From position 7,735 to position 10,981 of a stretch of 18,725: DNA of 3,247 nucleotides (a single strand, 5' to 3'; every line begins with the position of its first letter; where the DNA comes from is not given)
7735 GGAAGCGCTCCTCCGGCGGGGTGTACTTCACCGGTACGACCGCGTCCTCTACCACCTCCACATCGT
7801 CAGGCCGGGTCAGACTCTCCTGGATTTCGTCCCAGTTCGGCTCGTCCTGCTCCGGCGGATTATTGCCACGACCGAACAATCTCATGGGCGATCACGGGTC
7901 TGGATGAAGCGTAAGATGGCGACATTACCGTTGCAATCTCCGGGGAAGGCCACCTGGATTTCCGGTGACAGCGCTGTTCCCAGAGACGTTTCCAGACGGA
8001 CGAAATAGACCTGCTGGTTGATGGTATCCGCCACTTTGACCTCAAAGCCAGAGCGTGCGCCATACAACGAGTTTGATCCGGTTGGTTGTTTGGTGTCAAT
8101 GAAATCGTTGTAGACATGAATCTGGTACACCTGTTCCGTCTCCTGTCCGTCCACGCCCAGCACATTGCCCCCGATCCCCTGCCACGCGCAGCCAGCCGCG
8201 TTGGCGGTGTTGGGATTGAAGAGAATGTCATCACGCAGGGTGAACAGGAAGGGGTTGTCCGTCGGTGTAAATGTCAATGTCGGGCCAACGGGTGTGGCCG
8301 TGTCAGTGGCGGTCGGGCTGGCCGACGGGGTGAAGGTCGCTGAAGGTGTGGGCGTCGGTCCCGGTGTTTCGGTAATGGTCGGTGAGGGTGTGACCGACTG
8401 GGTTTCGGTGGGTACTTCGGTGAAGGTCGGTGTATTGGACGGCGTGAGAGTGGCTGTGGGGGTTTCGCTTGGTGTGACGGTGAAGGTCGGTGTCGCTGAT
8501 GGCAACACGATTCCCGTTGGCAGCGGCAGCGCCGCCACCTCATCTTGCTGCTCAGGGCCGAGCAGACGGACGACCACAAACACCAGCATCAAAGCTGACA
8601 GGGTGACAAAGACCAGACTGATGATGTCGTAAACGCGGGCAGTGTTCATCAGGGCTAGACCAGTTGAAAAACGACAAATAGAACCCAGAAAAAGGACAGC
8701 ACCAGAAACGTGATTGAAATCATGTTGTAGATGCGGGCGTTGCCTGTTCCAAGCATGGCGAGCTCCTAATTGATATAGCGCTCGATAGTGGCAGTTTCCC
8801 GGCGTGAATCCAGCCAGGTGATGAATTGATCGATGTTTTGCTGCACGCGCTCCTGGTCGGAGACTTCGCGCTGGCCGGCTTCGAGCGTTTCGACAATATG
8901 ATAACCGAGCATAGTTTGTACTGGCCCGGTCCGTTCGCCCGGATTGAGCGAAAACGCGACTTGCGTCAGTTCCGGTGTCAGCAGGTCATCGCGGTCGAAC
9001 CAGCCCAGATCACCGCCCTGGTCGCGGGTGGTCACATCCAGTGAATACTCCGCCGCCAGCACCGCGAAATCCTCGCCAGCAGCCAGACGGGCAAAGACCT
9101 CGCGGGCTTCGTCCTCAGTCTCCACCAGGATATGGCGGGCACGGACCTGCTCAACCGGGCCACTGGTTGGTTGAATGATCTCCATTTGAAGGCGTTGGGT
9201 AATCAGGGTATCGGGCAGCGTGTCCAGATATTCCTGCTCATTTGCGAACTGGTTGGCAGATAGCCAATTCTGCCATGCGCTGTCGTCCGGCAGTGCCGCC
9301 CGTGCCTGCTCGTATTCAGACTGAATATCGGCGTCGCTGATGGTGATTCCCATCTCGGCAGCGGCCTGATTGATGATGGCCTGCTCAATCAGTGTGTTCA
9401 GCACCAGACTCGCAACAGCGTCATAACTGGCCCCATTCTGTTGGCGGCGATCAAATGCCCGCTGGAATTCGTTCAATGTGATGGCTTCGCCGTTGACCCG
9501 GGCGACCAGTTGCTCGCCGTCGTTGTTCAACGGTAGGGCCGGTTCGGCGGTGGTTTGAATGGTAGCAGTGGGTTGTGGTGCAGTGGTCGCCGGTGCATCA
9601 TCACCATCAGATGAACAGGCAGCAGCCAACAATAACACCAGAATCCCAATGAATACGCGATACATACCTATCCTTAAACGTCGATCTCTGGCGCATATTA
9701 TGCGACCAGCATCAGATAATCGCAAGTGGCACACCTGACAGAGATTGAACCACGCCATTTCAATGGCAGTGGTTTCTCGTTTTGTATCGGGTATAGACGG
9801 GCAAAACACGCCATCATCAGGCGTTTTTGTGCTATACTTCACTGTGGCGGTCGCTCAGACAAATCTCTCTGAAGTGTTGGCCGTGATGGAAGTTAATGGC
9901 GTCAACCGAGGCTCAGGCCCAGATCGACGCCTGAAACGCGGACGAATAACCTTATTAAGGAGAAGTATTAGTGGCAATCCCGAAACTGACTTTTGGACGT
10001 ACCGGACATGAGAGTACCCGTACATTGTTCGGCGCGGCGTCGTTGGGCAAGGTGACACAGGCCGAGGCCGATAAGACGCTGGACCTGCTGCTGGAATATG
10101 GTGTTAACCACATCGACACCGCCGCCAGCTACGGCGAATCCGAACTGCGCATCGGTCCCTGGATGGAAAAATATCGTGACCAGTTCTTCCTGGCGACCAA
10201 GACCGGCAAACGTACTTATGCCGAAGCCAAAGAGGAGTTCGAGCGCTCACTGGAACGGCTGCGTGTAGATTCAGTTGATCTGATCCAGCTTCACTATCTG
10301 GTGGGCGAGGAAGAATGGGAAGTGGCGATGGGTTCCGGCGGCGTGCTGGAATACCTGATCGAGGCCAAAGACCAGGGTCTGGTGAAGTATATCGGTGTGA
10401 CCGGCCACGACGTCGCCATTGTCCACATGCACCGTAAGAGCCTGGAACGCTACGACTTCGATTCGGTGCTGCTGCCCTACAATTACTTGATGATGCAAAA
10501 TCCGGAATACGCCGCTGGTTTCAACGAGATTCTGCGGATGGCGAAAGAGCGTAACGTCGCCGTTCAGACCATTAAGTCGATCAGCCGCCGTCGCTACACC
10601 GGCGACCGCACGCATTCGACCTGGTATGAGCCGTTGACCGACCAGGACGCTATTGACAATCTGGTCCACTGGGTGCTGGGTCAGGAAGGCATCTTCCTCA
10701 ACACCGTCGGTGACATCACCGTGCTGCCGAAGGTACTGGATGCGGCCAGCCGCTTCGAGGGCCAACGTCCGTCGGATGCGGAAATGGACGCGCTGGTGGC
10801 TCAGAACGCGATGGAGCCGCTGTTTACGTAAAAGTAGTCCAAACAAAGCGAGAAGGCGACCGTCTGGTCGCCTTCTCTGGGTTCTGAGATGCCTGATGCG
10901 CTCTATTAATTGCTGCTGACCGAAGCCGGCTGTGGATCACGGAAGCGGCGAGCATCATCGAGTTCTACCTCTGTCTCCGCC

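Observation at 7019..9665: Four-gene operon: PrsA/SurA-like parvulin foldase, a 33-aa transmembrane micro-ORF and two overlapping paralogous PT-linker membrane proteins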

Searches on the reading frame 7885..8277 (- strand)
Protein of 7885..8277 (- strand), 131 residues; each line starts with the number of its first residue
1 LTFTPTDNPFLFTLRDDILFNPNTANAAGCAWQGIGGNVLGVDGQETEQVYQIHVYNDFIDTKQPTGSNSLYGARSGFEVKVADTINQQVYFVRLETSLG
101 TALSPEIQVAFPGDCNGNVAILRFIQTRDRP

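Call 10: search_solved_structures(query=window:7885-8277:-, max_evalue=10)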
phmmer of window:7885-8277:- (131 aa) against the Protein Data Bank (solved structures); distinct sequences matched with E-value up to 10: 3.
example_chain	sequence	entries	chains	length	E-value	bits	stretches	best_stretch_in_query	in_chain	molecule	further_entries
6rzz_u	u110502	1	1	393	1.1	12.7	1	19-69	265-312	Cytoplasmic 60S subunit biogenesis factor REI1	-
5apo_y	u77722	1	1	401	1.1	12.7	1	19-69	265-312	CYTOPLASMIC 60S SUBUNIT BIOGENESIS FACTOR REI1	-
5apn_y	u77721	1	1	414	1.1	12.7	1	19-69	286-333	Cytoplasmic 60S subunit biogenesis factor REI1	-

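Call 13: find_homologous_proteins(query=window:7885-8277:-, max_evalue=0.01)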
Query window:7885-8277:- (131 aa): 4 proteins with E <= 0.01 among 6 candidates.
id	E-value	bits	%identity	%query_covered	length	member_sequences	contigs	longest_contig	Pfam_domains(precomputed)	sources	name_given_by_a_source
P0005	6.5e-29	119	48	91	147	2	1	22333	-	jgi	jgi:hypothetical protein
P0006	4.4e-28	116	54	78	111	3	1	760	-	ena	-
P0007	4.3e-25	106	52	81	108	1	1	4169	-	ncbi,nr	ncbi:MAG TPA: hypothetical protein PLZ51_05790, partial [Aggregatilineales bacterium]|nr:hypothetica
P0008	3.4e-15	74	49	69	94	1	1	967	-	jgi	-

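Call 19: find_encoding_contigs(protein=P0005, flank=10000)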
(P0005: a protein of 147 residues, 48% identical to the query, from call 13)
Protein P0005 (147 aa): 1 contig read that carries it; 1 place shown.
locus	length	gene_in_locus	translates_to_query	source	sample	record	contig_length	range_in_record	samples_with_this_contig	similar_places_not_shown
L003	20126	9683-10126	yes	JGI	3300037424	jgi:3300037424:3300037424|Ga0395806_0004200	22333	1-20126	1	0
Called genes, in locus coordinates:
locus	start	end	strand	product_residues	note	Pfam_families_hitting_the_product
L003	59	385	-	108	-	-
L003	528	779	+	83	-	-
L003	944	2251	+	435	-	PF13701:DDE_Tnp_1_4, PF01609:DDE_Tnp_1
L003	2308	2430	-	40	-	-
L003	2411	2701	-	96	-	-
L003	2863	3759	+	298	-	-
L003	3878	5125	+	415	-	-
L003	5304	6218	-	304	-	PF01551:Peptidase_M23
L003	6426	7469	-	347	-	PF00106:adh_short, PF01073:3Beta_HSD, PF01370:Epimerase, PF02719:Polysacc_synt_2, PF04321:RmlD_sub_bind, PF05368:NmrA, PF07993:NAD_binding_4, PF13460:NAD_binding_10, +1 more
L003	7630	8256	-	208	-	-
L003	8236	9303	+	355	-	PF13623:SurA_N_2, PF13624:SurA_N_3, PF13145:Rotamase_2, PF00639:Rotamase, PF13616:Rotamase_3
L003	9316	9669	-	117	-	-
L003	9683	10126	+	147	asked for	-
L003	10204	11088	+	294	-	-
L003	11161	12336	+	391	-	PF07719:TPR_2 (faint), PF13371:TPR_9 (faint), PF13414:TPR_11 (faint), PF13424:TPR_12 (faint), PF13432:TPR_16 (faint), PF13431:TPR_17 (faint), PF00515:TPR_1 (faint), PF13181:TPR_8 (faint)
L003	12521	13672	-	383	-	PF01041:DegT_DnrJ_EryC1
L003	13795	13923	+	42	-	-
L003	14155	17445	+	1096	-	PF19961:EAD8, PF13676:TIR_2, PF05729:NACHT, PF03781:FGE-sulfatase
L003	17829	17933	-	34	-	-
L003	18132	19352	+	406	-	PF07884:VKOR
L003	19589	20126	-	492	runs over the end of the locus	PF00450:Peptidase_S10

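Call 20: find_encoding_contigs(protein=P0007, flank=10000)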
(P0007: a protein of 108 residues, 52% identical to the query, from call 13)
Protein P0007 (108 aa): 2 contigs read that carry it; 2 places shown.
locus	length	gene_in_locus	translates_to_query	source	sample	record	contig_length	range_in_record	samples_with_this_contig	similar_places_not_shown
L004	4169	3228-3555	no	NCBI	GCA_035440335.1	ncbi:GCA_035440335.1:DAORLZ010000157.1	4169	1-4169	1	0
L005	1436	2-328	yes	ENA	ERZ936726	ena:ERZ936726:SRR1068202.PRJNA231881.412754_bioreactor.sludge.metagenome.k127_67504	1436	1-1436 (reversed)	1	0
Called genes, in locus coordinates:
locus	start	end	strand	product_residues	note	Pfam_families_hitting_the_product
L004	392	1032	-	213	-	PF00756:Esterase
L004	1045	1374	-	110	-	-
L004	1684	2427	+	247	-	PF13623:SurA_N_2, PF13624:SurA_N_3, PF13145:Rotamase_2 (weak), PF13616:Rotamase_3, PF00639:Rotamase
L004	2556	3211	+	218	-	PF06347:SH3_4 (faint), PF08239:SH3_3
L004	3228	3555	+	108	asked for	-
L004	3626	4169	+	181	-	?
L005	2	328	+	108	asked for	?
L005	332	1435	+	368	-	?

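Call 64: search_protein_families(library=pfam, proteins=[L004:159-1064:-], max_evalue=0.001)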
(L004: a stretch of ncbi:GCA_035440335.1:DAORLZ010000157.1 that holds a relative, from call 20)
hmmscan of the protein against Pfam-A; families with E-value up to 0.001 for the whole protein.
L004:159-1064:- (302 aa): 2 families
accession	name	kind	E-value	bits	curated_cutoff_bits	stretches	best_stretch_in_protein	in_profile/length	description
PF00756.26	Esterase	-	5.3e-18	66.1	22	1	79-210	7-150/251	Putative esterase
PF00045.24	Hemopexin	-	0.00073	19.9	21.3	0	77-109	15-43/45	Hemopexin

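Call 69: predict_structure(alignment_id=A4)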
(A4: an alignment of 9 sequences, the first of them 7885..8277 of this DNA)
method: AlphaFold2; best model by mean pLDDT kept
length: 131 residues; sequences in the alignment: 9
mean_pLDDT: 89.1   pTM: 0.82
mean pLDDT of the five models: 89.1, 88.7, 88.3, 87.8, 87.8
residues with pLDDT >= 90: 97; 70-90: 21; 50-70: 9; < 50: 4
segments of 3 or more residues with pLDDT < 50: none
pLDDT, mean of each block of 10 residues (from residue 1): 64 94 62 93 94 97 95 93 93 97 97 90 92 61
secondary structure, 60 per line:
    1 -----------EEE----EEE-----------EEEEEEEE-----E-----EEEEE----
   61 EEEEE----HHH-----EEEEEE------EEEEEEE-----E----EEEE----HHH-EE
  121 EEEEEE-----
elements in order: E12-14 E19-21 E33-40 E52-56 E61-65 E78-83 E90-96 E107-110 E119-126
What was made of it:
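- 7882..8649 (-): Protein A (255 aa): N-terminal anchor helix (about residues 6-29, 8563-8634), PT-rich stalk (residues 31-130, 8260-8559) and beta-sandwich head (residues 131-255, 7885-8259) with C154 and C239. AlphaFold model pLDDT 89.1 (call 69).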

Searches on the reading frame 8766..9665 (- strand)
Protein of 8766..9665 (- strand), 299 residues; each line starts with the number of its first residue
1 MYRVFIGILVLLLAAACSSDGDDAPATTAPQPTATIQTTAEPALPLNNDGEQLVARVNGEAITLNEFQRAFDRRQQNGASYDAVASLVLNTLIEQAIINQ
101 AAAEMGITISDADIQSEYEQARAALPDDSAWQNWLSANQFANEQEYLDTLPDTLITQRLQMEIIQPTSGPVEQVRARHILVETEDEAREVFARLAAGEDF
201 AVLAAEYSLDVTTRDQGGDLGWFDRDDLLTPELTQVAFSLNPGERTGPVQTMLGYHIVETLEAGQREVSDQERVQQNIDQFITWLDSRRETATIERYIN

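Call 3: search_protein_families(library=pfam, proteins=[window:8766-9665:-], max_evalue=0.1)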
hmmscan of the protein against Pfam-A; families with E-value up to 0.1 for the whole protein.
window:8766-9665:- (299 aa): 6 families
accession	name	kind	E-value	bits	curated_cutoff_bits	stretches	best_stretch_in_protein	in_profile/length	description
PF13616.12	Rotamase_3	-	1.7e-18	67.7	22.5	1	168-262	11-114/116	PPIC-type PPIASE domain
PF00639.27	Rotamase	-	6.6e-18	65.9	21.7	1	182-259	17-94/97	PPIC-type PPIASE domain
PF13623.11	SurA_N_2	-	1.4e-13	51.4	28.5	1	47-120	36-121/145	SurA-like N-terminal domain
PF13624.11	SurA_N_3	-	7.1e-12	45.9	27.2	1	49-159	36-161/162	SurA-like N-terminal domain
PF13145.12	Rotamase_2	-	2.5e-10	41.7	27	1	175-259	23-104/121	PPIC-type PPIASE domain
PF09312.16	SurA_N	-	0.0027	18.3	30.8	1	61-117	12-75/118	SurA N-terminal domain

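Call 27: search_protein_families(library=ncbifam, proteins=[window:8766-9665:-], max_evalue=0.1)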
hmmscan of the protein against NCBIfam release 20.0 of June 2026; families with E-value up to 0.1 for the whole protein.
window:8766-9665:- (299 aa): 13 families
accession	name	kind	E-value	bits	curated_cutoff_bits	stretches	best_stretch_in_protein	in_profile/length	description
NF000809.0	PRK00059.1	equivalog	1.2e-27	97.2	303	2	172-282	195-306/336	peptidylprolyl isomerase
NF002827.0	PRK03002.1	equivalog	4.1e-20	72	343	1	106-278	68-238/285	peptidylprolyl isomerase PrsA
NF008054.0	PRK10788.1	equivalog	5.5e-19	68.3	493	2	177-280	274-375/626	peptidylprolyl isomerase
NF003356.0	PRK04405.1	subfamily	2.3e-18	66.3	339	1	172-266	143-239/299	peptidylprolyl isomerase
NF002824.0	PRK02998.1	subfamily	5.8e-17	62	360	1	173-279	134-237/283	peptidylprolyl isomerase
NF002846.0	PRK03095.1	equivalog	1.5e-15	57.5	361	1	172-269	131-227/287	peptidylprolyl isomerase PrsA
NF008038.0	PRK10770.1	equivalog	1e-12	47.6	394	1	171-271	282-391/431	peptidylprolyl isomerase SurA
NF011969.0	PRK15441.1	equivalog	1.1e-11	45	127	1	175-261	6-90/93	peptidylprolyl isomerase PpiC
TIGR02933.1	nifM_nitrog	equivalog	1.3e-08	35.1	168.2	1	172-258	122-215/256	nitrogen fixation protein NifM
TIGR04500.1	PpiC_rel_mature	subfamily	2.2e-07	30.5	180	1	49-295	85-336/340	TIGR04500 family putative peptide maturation system protein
TIGR02925.1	cis_trans_EpsD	equivalog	6.3e-05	22.7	108.9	1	49-125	24-101/232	EpsD family peptidyl-prolyl cis-trans isomerase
NF051879.1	TDE1658_narrow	equivalog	0.00011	21.4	340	1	59-120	35-98/342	MOSP complex formation periplasmic protein, TDE1658 family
NF053527.1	lipo_Cory_WKLS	subfamily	0.059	13.3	105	0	8-45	7-48/166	WKL family lipoprotein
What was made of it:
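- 8766..9665 (-): PrsA-like lipoprotein parvulin PPIase (299 aa): lipoprotein signal, SurA_N-like chaperone domain and parvulin domain, with the H...D...H motifs present (ARHIL, GGDLGW, GYHIV). Pfam and NCBIfam: calls 3 and 27.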

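Call 70: search_solved_structures(query=window:8769-9665:-, max_evalue=0.001)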
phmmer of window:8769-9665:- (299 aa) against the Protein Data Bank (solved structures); distinct sequences matched with E-value up to 0.001: 67 (the best 60 are shown).
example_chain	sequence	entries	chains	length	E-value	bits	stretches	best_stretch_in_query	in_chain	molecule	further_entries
4wo7_A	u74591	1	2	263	7.7e-19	71.5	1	99-273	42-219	Foldase protein PrsA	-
6vj4_A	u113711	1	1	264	1.3e-18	70.8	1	105-278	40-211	Peptidylprolyl isomerase PrsA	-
9hg5_F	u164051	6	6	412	1.5e-18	70.6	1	171-270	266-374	Chaperone SurA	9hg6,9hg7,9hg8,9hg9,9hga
1m5y_A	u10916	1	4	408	1.5e-18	70.6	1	171-270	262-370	Survival protein surA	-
8pz1_F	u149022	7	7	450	2e-18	70.1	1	171-270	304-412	Chaperone SurA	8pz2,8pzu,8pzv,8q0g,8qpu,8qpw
8qpv_F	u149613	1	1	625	7.6e-18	68.3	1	171-270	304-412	Chaperone SurA,Outer membrane protein X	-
1zk6_A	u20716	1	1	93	4.2e-17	65.8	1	173-262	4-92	Foldase protein prsA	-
8qp5_P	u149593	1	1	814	6.5e-17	65.2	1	171-270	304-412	Chaperone SurA,Serine protease EspP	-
6vj6_A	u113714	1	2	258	1.2e-15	61.1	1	108-279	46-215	Peptidylprolyl isomerase (PrsA)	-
3rfw_A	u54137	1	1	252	5.7e-15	58.8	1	173-280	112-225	Cell-binding factor 2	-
6bhf_A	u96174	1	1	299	8.2e-14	55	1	50-262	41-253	Putative peptidyl-prolyl cis-trans isomerase HP_0175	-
2m1i_A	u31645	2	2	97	1.4e-13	54.3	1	168-261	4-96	Parvulin-like peptidyl-prolyl isomerase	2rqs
6xd8_A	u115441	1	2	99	1.6e-13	54.1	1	173-261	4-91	Foldase protein PrsA 1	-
2m08_A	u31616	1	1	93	4e-13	52.8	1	169-259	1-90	PpiC-type peptidyl-prolyl cis-trans isomerase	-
5ez1_A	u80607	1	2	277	4.7e-13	52.5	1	53-262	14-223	Putative peptidyl-prolyl cis-trans isomerase HP_0175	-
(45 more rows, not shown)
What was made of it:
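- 8766..9665 (-): Best solved relative: B. subtilis PrsA 4WO7, E = 7.7e-19, over residues 99-273 (call 70).
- On PrsA-type lipoprotein parvulin foldase: The alignment to PrsA 4WO7 covers residues 99-273 (call 70).
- The PPIase resembles the general foldase PrsA (call 70).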

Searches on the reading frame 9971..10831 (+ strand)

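Call 3: search_protein_families(library=pfam, proteins=[window:9971-10831:+], max_evalue=0.1)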
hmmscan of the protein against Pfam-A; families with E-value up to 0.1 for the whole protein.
window:9971-10831:+ (286 aa): 1 family
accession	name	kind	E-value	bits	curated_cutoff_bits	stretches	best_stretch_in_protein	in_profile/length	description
PF00248.27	Aldo_ket_red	-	4.2e-30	105.3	24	1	20-217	4-205/291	Aldo/keto reductase family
